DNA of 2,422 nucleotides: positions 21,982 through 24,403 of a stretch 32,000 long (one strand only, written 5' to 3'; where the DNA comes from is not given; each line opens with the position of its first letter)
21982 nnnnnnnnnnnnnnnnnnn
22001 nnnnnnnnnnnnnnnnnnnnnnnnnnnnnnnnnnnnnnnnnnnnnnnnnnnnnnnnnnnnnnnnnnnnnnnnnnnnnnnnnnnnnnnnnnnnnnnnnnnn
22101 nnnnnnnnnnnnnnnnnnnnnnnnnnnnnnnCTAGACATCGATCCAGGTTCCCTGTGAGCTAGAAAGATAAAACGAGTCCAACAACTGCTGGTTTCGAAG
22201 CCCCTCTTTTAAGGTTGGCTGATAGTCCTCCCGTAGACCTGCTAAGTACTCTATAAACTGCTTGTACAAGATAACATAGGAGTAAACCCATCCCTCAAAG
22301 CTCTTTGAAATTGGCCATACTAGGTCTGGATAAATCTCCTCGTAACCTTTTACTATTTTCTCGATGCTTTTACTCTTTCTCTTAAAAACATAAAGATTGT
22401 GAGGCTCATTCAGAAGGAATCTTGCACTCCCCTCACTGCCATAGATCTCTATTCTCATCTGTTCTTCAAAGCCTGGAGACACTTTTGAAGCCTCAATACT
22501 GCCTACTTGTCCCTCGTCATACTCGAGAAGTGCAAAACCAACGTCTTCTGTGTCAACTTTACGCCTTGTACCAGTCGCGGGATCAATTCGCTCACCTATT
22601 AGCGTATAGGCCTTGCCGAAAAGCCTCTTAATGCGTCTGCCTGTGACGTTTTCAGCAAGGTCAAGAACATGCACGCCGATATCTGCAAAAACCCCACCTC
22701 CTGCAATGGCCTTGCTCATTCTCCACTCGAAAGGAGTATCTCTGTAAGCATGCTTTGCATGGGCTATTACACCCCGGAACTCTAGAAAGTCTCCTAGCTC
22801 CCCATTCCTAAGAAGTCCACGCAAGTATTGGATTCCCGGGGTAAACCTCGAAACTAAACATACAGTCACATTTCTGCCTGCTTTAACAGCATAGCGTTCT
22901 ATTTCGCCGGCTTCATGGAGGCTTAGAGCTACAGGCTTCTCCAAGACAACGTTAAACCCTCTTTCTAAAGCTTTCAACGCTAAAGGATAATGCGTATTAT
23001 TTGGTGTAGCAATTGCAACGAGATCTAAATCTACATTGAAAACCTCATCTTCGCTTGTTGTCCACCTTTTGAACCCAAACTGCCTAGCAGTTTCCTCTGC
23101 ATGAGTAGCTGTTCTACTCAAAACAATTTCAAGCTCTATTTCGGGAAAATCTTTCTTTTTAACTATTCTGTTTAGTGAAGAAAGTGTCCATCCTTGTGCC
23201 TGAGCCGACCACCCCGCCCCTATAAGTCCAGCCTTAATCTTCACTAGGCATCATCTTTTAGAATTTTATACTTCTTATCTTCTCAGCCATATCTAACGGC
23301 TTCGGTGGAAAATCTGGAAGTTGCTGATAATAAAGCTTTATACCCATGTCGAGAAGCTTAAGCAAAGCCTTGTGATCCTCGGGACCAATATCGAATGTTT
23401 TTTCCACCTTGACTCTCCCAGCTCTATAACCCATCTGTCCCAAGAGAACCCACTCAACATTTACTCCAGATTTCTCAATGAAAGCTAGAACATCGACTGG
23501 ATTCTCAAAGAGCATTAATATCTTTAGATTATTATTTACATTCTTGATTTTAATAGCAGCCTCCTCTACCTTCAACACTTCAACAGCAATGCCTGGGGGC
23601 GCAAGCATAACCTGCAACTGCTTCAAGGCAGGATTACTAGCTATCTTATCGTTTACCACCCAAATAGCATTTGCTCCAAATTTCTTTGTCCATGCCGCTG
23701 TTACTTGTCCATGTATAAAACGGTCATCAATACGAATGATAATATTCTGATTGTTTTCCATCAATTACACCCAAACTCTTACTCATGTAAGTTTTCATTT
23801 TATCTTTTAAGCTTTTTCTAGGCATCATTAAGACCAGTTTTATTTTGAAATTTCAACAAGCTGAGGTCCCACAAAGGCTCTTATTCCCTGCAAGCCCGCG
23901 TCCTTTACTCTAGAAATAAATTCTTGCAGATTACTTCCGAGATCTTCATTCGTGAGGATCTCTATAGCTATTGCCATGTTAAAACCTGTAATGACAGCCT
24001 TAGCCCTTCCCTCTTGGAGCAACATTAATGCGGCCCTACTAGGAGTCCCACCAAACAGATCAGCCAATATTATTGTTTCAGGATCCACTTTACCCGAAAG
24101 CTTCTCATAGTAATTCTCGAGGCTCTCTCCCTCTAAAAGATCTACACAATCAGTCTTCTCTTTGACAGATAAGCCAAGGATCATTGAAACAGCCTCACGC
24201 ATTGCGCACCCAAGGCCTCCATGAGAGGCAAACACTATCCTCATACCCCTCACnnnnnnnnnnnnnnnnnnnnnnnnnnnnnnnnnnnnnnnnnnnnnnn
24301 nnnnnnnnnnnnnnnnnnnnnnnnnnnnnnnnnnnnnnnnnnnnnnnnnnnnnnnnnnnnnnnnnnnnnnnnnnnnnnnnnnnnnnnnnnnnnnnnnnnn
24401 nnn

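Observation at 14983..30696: Complete bacterial-type PTS (EI, HPr, a Man-family and an Asc-family Enzyme II) embedded in an apparently crenarchaeal chromosome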

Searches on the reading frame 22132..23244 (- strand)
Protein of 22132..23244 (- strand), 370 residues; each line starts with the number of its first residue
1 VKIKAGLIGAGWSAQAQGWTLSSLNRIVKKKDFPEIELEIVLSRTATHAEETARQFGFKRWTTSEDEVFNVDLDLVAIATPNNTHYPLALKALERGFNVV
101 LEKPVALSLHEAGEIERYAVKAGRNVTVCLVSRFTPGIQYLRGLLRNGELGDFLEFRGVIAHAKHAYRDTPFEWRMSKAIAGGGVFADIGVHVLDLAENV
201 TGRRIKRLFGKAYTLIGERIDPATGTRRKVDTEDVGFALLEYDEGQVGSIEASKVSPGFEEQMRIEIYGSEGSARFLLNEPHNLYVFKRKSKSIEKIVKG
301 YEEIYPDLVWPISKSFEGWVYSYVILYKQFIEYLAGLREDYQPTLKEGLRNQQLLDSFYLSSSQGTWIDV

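Call 3: search_protein_families(library=pfam, proteins=[window:22132-23244:-])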
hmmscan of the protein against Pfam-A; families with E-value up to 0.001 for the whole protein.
window:22132-23244:- (370 aa): 3 families
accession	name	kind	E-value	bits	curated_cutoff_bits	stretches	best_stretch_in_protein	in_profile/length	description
PF22725.1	GFO_IDH_MocA_C3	-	3e-26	92.3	27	1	138-274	1-123/124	GFO/IDH/MocA C-terminal domain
PF02894.22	GFO_IDH_MocA_C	-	8.3e-23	81.8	22.9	1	143-370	2-218/218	Oxidoreductase family, C-terminal alpha/beta domain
PF01408.29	GFO_IDH_MocA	-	8.2e-20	72.1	24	1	3-128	1-118/120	Oxidoreductase family, NAD-binding Rossmann fold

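Call 17: search_protein_families(library=ncbifam, proteins=[window:22132-23244:-], max_evalue=0.00001)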
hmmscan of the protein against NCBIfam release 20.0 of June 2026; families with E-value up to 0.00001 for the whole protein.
window:22132-23244:- (370 aa): 7 families
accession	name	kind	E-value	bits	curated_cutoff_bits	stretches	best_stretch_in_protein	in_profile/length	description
NF052479.1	LevoglcsnDh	equivalog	6.6e-49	166.6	650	1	2-370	3-386/386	levoglucosan dehydrogenase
TIGR04380.1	myo_inos_iolG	equivalog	1.4e-29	103.1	355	1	31-304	22-280/330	inositol 2-dehydrogenase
NF040723.1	UDP-GlcNAcDh_Arch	equivalog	7.7e-25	88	450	1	31-274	20-235/302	UDP-N-acetylglucosamine 3-dehydrogenase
NF008607.0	PRK11579.1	subfamily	7.5e-22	77.8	330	1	3-202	5-190/346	oxidoreductase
NF041392.1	XylDh_Gfo6_Halo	equivalog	1.3e-14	53.8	350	1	3-200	17-211/350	D-xylose 1-dehydrogenase Gfo6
NF007574.0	PRK10206.1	equivalog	4.4e-13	49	352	1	22-203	17-189/345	oxidoreductase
NF058561.1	BT_2158_fam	equivalog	2.1e-06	26.6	750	0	58-153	83-177/487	glycoside 3-dehydrogenase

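Call 70: search_solved_structures(query=window:22132-23244:-, max_evalue=1e-8, show_alignments=0)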
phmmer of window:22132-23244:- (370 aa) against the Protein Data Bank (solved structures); distinct sequences matched with E-value up to 1e-8: 52.
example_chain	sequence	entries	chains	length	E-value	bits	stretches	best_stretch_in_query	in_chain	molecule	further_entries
6a3f_A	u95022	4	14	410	6.3e-33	117.4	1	3-370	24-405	Putative dehydrogenase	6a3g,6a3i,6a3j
4h3v_A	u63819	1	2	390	6.5e-32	114.1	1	5-369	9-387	Oxidoreductase domain protein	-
5ya8_A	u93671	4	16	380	7.1e-31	110.6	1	37-289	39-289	Scyllo-inositol dehydrogenase with L-glucose dehydrogenase activity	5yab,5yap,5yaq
6ktj_A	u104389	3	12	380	4.9e-30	107.9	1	37-289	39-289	Scyllo-inositol dehydrogenase with L-glucose dehydrogenase activity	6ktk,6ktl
4gqa_A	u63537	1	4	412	5.7e-29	104.4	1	3-370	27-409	NAD binding Oxidoreductase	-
6nor_A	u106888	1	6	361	9.9e-22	80.6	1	34-273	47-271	Putative NAD dependent dehydrogenase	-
7d5m_A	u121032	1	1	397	6.8e-21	77.8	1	73-308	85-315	Oxidoreductase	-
7d5n_A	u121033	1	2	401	6.9e-21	77.8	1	73-308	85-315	Oxidoreductase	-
3dty_A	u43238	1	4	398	3.1e-19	72.4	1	73-308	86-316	Oxidoreductase, Gfo/Idh/MocA family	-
4fb5_A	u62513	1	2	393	9.3e-19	70.8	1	5-368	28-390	Probable oxidoreductase protein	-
3kux_A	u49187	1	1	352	2.9e-17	65.8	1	68-201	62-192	Putative oxidoreductase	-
3v5n_A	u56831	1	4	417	5.5e-17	65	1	3-369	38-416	Oxidoreductase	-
5a02_A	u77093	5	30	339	2.5e-16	62.8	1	62-204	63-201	ALDOSE-ALDOSE OXIDOREDUCTASE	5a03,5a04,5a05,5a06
6jw6_A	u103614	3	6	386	3e-15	59.3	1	34-276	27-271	Dehydrogenase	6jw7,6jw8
9m3d_B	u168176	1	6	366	3.1e-15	59.2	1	2-275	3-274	DgpA1 from W974-1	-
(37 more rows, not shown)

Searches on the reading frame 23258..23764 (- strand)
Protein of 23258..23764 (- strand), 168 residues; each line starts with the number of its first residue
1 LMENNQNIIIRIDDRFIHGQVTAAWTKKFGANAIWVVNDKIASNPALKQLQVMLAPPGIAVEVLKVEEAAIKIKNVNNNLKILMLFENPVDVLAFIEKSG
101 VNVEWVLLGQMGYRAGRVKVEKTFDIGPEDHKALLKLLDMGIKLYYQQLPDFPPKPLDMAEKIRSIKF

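Call 3: search_protein_families(library=pfam, proteins=[window:23258-23764:-])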
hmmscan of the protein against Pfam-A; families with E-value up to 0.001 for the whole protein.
window:23258-23764:- (168 aa): 1 family
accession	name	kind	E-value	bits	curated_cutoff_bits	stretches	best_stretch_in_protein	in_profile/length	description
PF03830.20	PTSIIB_sorb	-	1.9e-39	135.8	27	1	9-151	3-145/148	PTS system sorbose subfamily IIB component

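Call 18: search_protein_families(library=ncbifam, proteins=[window:23258-23764:-], max_evalue=0.00001)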
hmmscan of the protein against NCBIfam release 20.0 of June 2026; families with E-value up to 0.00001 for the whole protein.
window:23258-23764:- (168 aa): 4 families
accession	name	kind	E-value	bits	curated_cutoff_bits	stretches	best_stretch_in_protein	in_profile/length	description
TIGR00854.1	pts-sorbose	subfamily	5e-33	114.3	163.6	1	8-150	3-144/150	mannose/fructose/sorbose PTS transporter subunit IIB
NF011670.1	PRK15088.1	equivalog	4.6e-29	101.4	400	1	9-150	167-308/323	PTS mannose transporter subunit IIAB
NF008508.1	PRK11425.1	equivalog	8.2e-24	84.2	180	1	8-151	5-147/157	PTS N-acetylgalactosamine transporter subunit IIB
NF007288.1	PRK09756.1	equivalog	1.5e-23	83.4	180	1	8-151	4-147/153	PTS galactosamine transporter subunit IIB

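Call 22: search_solved_structures(query=window:23258-23764:-, show_alignments=2, max_evalue=0.001)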
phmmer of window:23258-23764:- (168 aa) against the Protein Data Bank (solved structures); distinct sequences matched with E-value up to 0.001: 9.
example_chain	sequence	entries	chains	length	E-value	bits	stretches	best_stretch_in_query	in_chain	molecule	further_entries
2jzh_A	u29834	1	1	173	5.9e-23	85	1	9-163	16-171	PTS system mannose-specific EIIAB component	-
1vsq_C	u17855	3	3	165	6e-23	84.9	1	9-163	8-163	Mannose-specific phosphotransferase enzyme IIB component | PTS system mannose-specific EIIAB component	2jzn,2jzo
1nrz_A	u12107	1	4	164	5e-22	82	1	8-153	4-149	PTS system, sorbose-specific IIB component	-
1ble_A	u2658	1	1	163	5.1e-22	81.9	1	8-152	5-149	FRUCTOSE PERMEASE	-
5t5d_A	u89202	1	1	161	8.7e-18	68.2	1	9-152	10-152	PTS system, IIB component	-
3lfj_A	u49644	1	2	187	1.4e-16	64.2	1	8-153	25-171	Phosphotransferase system, mannose/fructose/N-acetylgalactosamine-specific component IIB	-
3eye_A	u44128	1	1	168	1.9e-13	54.1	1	6-151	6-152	PTS system N-acetylgalactosamine-specific IIB component 1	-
8yri_A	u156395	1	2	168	3.5e-12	49.9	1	9-139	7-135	PTS system, mannose/fructose/sorbose family, IIB component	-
3p3v_A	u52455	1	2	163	1.6e-07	34.8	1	7-135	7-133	PTS system, N-acetylgalactosamine-specific IIB component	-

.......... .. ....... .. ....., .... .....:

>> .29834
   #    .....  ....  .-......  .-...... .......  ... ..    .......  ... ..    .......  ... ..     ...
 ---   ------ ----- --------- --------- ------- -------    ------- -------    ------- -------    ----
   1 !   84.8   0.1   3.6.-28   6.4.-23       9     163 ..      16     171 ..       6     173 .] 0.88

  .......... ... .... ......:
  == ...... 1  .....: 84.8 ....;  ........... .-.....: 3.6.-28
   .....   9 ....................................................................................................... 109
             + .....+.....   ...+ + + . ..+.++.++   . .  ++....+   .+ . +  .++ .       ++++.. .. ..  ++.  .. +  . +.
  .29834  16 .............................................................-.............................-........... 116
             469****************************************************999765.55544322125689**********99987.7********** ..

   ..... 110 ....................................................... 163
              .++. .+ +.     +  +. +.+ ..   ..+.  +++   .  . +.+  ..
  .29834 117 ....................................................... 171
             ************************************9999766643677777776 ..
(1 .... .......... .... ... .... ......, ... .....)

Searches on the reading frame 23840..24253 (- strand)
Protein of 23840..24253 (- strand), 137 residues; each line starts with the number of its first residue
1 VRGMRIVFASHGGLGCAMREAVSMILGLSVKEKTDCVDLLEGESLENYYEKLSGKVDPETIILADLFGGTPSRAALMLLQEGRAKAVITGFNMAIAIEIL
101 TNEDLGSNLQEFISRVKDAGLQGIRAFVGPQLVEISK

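Call 3: search_protein_families(library=pfam, proteins=[window:23840-24253:-])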
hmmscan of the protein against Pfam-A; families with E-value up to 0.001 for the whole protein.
window:23840-24253:- (137 aa): 1 family
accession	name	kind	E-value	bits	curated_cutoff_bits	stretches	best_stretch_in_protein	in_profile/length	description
PF03610.21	EIIA-man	-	4.1e-13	49.9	21.4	1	6-116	2-115/116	PTS system fructose IIA component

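Call 18: search_protein_families(library=ncbifam, proteins=[window:23840-24253:-], max_evalue=0.00001)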
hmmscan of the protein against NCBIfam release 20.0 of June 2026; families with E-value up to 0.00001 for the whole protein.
window:23840-24253:- (137 aa): 3 families
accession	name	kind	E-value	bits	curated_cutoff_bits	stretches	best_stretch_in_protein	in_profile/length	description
NF040761.1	AgaF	equivalog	7.3e-18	65.1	130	1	5-128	3-128/144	PTS galactosamine/N-acetylgalactosamine transporter subunit IIA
TIGR00824.1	EIIA-man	subfamily_domain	3.2e-16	59.5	98.35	1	5-114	3-114/116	mannose/fructose/sorbose PTS transporter subunit IIA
NF011670.1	PRK15088.1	equivalog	7.5e-12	44.9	400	1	5-127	4-129/323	PTS mannose transporter subunit IIAB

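Call 21: search_solved_structures(query=window:23840-24253:-, show_alignments=2, max_evalue=0.001)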
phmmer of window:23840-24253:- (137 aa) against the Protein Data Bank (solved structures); distinct sequences matched with E-value up to 0.001: 12.
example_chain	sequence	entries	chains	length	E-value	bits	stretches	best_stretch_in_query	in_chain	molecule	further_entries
5t3u_A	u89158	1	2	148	8.2e-11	45.6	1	6-118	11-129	PTS system, IIA component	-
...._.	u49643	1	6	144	3e-10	43.8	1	6-126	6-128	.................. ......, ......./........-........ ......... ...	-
5im4_F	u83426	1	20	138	5.3e-09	39.8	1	6-126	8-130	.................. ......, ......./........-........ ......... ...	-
6fmg_A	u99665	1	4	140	7e-09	39.4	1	3-126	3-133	PTS system mannose-specific transporter subunit IIAB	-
1vrc_A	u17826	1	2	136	1.5e-08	38.3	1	5-127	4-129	PTS system, mannose-specific IIAB component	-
1pdo_A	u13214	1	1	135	1.7e-08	38.2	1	5-127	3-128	MANNOSE PERMEASE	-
1vsq_A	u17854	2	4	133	1.7e-08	38.2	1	5-127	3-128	Mannose-specific phosphotransferase enzyme IIA component | PTS system mannose-specific EIIAB component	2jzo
2jzn_A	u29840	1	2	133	1.6e-07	35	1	6-127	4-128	Mannose-specific phosphotransferase enzyme IIA component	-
3bed_A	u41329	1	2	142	1.2e-05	29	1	6-127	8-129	PTS system, IIA component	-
3mtq_A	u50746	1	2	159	0.00012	25.7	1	5-111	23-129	putative phosphoenolpyruvate-dependent sugar phosphotransferase system (PTS) permease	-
3ipr_A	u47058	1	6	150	0.00013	25.6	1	5-127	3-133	PTS system, IIA component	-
4tkz_A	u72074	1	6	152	0.00066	23.3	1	5-127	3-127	Putative uncharacterized protein gbs1890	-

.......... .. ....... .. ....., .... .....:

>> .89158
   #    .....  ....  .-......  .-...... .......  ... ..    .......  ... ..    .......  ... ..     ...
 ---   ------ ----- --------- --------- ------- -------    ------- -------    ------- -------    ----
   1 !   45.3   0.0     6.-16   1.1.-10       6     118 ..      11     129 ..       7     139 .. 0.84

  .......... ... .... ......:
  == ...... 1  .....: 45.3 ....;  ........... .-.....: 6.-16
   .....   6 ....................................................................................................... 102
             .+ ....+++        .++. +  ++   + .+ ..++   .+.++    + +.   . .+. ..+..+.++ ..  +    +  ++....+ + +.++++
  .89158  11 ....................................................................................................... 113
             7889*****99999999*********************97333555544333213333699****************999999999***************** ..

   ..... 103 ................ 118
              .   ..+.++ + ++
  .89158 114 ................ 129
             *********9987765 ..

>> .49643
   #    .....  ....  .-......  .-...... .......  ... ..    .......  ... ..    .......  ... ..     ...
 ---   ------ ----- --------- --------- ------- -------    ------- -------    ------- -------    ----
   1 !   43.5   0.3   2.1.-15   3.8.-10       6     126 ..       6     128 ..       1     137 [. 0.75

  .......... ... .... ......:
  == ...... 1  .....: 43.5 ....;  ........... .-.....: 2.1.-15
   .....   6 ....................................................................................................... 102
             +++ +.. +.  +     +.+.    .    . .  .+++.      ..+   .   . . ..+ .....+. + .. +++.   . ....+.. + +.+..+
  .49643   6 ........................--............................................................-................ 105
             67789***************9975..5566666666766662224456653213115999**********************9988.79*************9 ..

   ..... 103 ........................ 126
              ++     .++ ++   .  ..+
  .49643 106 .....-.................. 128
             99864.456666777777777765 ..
